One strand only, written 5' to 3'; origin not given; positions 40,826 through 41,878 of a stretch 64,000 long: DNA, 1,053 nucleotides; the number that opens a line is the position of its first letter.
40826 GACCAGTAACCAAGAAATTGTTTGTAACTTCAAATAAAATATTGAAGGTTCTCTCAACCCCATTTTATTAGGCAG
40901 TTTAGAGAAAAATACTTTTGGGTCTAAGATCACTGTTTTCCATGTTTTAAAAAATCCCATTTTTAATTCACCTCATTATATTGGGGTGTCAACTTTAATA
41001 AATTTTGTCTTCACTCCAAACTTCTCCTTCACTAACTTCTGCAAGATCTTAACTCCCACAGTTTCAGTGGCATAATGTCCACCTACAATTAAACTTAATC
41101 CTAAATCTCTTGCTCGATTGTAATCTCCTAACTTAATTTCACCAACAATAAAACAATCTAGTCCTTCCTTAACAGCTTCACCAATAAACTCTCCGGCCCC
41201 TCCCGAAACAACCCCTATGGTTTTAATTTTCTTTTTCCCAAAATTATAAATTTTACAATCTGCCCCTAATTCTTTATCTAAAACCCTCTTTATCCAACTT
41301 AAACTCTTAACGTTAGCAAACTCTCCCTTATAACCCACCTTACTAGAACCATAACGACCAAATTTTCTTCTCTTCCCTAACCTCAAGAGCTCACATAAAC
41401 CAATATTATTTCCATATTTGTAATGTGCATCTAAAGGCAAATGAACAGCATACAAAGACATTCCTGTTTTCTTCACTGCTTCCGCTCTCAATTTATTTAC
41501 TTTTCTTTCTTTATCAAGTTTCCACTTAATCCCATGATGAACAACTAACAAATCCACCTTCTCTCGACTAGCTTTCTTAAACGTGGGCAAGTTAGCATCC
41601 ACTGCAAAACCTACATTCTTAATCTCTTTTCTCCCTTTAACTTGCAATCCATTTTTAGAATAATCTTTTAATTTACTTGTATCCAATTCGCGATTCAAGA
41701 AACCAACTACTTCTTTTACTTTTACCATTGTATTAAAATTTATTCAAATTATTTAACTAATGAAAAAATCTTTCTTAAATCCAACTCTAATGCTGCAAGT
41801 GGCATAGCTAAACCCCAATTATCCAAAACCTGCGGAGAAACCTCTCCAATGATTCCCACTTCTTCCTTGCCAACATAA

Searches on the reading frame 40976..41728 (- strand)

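Call 75: search_protein_families(library=pfam, proteins=[window:40976-41728:-], max_evalue=0.001)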
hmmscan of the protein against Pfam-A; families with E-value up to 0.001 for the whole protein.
window:40976-41728:- (250 aa): 1 family
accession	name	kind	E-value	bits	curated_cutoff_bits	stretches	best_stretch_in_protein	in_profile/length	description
PF01784.24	DUF34_NIF3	-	4e-55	187.6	23.4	1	2-247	1-253/256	Duf34/NIF3 (NGG1p interacting factor 3)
